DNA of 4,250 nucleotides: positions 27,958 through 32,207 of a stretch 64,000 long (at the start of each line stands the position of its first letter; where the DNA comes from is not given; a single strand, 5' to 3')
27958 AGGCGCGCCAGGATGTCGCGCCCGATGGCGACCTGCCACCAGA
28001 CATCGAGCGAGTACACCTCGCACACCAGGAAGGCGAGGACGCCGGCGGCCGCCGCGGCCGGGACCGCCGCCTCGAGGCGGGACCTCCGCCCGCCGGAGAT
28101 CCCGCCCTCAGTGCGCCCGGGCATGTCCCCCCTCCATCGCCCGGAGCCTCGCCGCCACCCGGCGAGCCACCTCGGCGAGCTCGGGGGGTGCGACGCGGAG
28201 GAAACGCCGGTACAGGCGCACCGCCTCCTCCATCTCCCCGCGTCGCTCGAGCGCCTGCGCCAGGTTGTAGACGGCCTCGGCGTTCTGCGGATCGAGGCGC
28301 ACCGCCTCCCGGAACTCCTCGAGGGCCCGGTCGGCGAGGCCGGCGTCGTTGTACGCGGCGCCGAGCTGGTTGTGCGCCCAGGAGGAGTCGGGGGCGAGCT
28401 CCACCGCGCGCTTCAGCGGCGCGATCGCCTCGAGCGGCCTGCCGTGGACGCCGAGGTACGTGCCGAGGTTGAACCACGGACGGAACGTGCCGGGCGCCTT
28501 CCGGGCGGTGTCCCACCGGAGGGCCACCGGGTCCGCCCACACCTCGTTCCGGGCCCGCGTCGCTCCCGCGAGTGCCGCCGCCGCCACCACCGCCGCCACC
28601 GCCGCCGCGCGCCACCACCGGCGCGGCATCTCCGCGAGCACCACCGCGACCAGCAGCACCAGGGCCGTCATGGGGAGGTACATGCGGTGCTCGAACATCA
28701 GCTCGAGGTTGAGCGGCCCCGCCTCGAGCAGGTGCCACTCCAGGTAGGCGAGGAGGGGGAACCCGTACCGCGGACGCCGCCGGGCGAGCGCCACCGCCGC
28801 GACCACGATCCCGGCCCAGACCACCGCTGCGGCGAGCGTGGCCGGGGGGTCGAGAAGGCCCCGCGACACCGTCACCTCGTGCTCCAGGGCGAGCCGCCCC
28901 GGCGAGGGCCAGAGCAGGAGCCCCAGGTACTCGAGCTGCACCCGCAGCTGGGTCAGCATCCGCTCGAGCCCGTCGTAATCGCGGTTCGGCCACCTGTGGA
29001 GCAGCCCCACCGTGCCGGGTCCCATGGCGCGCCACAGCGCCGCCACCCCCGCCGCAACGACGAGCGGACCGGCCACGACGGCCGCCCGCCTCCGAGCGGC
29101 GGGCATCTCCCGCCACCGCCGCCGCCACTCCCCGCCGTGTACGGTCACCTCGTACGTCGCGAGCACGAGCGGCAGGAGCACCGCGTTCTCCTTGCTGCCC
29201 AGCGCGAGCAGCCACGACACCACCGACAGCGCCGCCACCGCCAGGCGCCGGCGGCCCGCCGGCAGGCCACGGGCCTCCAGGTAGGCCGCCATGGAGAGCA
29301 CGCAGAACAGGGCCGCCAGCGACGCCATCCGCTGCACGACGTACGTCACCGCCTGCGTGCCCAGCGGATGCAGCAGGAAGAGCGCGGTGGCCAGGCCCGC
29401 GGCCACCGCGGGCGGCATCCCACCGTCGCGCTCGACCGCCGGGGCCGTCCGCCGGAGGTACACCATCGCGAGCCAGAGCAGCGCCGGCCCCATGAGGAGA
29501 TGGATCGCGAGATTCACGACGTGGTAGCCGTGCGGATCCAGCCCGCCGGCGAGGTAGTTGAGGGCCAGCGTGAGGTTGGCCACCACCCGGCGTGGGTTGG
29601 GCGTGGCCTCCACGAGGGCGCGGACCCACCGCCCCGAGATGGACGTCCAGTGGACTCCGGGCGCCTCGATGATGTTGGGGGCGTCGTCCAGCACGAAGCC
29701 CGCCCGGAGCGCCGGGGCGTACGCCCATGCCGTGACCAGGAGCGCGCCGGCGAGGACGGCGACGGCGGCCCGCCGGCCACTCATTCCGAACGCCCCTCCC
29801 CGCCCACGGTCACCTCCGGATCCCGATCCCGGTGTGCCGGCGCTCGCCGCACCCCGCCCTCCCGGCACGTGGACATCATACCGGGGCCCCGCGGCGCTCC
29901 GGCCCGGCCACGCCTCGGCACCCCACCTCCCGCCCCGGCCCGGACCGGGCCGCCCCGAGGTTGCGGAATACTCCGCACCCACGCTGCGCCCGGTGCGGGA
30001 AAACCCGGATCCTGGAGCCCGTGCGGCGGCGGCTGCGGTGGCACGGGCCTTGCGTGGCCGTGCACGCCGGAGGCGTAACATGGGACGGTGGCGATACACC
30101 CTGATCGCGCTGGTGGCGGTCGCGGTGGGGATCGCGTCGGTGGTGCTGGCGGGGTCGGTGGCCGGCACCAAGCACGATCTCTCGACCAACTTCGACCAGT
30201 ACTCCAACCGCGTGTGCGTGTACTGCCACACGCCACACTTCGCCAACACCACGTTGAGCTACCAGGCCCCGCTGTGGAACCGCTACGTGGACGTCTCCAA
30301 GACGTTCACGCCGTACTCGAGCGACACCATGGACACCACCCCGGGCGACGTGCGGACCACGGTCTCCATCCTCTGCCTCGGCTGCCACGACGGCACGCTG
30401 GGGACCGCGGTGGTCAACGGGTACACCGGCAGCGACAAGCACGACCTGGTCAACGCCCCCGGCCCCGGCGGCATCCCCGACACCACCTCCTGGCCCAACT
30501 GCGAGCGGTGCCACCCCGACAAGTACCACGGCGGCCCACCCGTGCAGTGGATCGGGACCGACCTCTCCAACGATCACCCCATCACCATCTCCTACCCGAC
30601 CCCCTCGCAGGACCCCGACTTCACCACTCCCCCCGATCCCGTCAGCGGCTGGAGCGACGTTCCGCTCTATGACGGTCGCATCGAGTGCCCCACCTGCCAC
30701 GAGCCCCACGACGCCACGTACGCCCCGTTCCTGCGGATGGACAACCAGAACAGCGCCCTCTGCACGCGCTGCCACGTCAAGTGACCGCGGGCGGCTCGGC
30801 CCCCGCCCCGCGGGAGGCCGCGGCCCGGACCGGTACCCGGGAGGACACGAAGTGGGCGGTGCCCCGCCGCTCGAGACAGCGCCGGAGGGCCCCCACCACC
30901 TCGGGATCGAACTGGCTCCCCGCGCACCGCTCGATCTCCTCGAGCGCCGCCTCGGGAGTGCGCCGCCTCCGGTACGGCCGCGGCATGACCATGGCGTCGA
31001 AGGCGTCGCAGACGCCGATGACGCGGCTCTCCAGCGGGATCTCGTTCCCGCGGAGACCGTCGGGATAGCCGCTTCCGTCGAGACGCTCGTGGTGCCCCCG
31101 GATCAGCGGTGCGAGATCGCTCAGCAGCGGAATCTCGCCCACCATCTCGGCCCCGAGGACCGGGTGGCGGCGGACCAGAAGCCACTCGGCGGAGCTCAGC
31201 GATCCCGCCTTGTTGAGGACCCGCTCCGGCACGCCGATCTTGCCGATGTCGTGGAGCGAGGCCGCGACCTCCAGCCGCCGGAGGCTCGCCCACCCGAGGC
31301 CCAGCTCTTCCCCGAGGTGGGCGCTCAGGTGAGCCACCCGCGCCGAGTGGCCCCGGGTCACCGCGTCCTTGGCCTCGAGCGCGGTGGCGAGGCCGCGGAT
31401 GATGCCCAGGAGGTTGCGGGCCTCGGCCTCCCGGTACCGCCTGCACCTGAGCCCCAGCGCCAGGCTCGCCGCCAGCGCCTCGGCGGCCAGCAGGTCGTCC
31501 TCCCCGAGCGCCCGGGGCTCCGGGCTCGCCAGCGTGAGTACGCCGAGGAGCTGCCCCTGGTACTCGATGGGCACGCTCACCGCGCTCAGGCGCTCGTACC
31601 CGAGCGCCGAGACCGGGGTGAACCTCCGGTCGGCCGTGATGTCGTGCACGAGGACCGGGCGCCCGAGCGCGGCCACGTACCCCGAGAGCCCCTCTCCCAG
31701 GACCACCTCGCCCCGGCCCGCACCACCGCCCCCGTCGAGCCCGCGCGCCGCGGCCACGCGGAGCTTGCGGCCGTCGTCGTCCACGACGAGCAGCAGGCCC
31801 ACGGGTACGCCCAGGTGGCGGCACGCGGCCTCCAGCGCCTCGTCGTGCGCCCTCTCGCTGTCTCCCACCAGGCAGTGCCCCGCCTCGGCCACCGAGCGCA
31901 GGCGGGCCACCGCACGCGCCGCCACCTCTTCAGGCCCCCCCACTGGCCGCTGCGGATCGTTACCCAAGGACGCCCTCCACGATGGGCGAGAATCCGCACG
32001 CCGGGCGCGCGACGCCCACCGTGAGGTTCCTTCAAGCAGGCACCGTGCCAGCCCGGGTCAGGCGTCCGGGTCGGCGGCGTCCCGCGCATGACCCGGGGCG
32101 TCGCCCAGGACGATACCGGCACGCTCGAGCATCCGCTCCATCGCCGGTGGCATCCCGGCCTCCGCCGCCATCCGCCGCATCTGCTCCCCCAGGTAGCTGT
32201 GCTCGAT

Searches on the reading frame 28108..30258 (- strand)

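Call 72: search_protein_families(library=pfam, proteins=[window:28108-30258:-], max_evalue=0.0001)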
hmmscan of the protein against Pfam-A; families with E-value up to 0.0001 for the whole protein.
window:28108-30258:- (716 aa): 13 families
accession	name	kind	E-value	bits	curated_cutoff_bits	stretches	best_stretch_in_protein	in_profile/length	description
PF13431.12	TPR_17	-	5.9e-14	51.5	24.4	1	649-680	2-33/34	Tetratricopeptide repeat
PF13414.12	TPR_11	-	5.2e-13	48.9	26.8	1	643-673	11-41/42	TPR repeat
PF00515.34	TPR_1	-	5.5e-13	48.6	27.8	0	627-659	2-34/34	Tetratricopeptide repeat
PF07719.23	TPR_2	-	2.9e-12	46.1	27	0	660-691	1-32/34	Tetratricopeptide repeat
PF13432.12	TPR_16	-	4.1e-12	46.7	32.7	2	635-688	6-59/65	Tetratricopeptide repeat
PF14559.12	TPR_19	-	1.8e-10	41.4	25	1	639-698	4-62/68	Tetratricopeptide repeat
PF13181.12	TPR_8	-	1.1e-09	38.1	25.7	0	660-691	1-32/34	Tetratricopeptide repeat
PF13424.12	TPR_12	-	6.2e-09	36.4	30.1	0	626-690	3-75/77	Tetratricopeptide repeat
PF13428.12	TPR_14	-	9.3e-09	35.6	23.5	0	627-669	2-44/44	Tetratricopeptide repeat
PF13174.12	TPR_6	-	2.5e-06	28.2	26.3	0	661-691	1-31/33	Tetratricopeptide repeat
PF23914.1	TPR_CcmH_CycH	-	1.1e-05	25.8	42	1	587-693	45-154/158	Cytochrome c-type biogenesis protein H TPR domain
PF13176.12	TPR_7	-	2.4e-05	24.5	27.9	1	663-691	2-30/36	Tetratricopeptide repeat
PF13371.12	TPR_9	-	7.6e-05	23.1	35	0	642-706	11-73/73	Tetratricopeptide repeat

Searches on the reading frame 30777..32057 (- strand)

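Call 72: search_protein_families(library=pfam, proteins=[window:30777-32057:-], max_evalue=0.0001)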
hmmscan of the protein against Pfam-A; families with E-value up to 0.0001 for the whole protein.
window:30777-32057:- (426 aa): 5 families
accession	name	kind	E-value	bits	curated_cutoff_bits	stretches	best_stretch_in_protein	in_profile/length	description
PF13487.12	HD_5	-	2.1e-41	141.9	27.2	1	225-387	5-170/170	HD domain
PF01966.28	HD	-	3.5e-20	72.8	22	1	236-356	3-116/116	HD domain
PF13185.12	GAF_2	-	1e-18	68.3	28.6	1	72-203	9-135/136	GAF domain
PF01590.32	GAF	-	8.1e-15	56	22.4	1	70-201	5-131/133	GAF domain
PF13492.12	GAF_3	-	5.2e-09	37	27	1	72-204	7-128/129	GAF domain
